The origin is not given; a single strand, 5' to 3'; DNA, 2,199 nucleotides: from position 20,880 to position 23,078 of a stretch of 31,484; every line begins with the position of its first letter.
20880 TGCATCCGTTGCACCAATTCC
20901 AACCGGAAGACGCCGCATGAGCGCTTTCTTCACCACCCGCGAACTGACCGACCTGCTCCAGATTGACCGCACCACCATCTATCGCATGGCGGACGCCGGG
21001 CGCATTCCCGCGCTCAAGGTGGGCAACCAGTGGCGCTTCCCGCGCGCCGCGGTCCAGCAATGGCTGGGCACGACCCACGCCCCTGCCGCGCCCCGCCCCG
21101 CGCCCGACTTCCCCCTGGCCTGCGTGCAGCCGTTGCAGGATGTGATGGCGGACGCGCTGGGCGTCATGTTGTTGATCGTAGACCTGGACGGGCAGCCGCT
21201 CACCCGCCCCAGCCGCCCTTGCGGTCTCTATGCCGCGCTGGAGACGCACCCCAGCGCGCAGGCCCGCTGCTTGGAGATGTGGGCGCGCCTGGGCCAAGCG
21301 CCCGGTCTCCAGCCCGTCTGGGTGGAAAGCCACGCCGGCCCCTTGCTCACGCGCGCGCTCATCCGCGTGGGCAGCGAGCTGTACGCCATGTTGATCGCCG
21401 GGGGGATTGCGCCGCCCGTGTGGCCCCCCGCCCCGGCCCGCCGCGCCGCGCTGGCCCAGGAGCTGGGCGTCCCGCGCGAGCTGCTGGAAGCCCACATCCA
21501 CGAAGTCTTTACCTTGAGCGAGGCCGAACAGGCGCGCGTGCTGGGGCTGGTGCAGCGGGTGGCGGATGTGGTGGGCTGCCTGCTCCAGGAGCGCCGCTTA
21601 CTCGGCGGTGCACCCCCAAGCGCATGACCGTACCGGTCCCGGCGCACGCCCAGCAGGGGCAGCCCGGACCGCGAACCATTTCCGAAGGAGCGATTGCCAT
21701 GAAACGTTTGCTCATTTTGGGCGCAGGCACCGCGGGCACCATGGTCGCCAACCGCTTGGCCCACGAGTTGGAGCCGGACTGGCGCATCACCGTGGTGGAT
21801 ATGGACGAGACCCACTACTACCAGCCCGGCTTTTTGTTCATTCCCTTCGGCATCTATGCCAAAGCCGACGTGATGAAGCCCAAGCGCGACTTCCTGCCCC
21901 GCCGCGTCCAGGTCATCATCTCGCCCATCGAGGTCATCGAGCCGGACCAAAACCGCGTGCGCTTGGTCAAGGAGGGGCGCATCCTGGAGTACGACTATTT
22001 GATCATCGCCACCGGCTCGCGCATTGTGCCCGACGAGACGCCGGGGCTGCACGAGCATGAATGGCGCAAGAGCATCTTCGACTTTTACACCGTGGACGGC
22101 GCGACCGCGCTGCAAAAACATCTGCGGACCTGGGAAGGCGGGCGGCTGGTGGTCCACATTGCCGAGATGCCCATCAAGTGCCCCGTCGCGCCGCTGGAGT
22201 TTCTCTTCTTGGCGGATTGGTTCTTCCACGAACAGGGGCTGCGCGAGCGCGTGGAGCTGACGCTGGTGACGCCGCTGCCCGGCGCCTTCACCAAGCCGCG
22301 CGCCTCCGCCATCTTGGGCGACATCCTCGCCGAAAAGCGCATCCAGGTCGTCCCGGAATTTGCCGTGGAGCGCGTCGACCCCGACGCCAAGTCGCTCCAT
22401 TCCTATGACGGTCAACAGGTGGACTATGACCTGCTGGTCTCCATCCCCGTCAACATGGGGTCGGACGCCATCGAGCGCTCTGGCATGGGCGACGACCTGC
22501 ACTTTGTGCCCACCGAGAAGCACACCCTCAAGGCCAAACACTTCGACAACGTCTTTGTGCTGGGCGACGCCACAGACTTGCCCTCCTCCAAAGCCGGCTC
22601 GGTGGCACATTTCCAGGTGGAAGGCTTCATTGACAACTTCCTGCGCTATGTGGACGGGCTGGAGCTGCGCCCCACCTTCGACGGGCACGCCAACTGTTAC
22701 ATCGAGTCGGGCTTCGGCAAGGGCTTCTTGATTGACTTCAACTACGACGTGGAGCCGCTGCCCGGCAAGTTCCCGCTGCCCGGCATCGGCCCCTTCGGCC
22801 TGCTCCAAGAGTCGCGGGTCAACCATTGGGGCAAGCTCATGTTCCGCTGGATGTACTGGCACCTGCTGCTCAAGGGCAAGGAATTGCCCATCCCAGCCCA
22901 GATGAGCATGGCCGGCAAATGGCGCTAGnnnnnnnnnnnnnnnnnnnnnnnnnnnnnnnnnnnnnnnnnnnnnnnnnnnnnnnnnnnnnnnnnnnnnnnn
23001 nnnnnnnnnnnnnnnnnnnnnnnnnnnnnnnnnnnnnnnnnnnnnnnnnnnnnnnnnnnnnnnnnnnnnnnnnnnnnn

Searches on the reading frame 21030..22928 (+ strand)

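Call 26: search_protein_families(library=pfam, proteins=[window:21030-22928:+], max_evalue=0.001)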
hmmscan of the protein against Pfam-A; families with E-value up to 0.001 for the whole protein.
window:21030-22928:+ (632 aa): 2 families
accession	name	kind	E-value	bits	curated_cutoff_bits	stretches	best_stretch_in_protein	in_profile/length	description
PF07992.20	Pyr_redox_2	-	2e-14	54.2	26.1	1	226-364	2-139/291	Pyridine nucleotide-disulphide oxidoreductase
PF13454.12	NAD_binding_9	-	6.2e-05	23.5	21.8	0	229-260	2-34/155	FAD-NAD(P)-binding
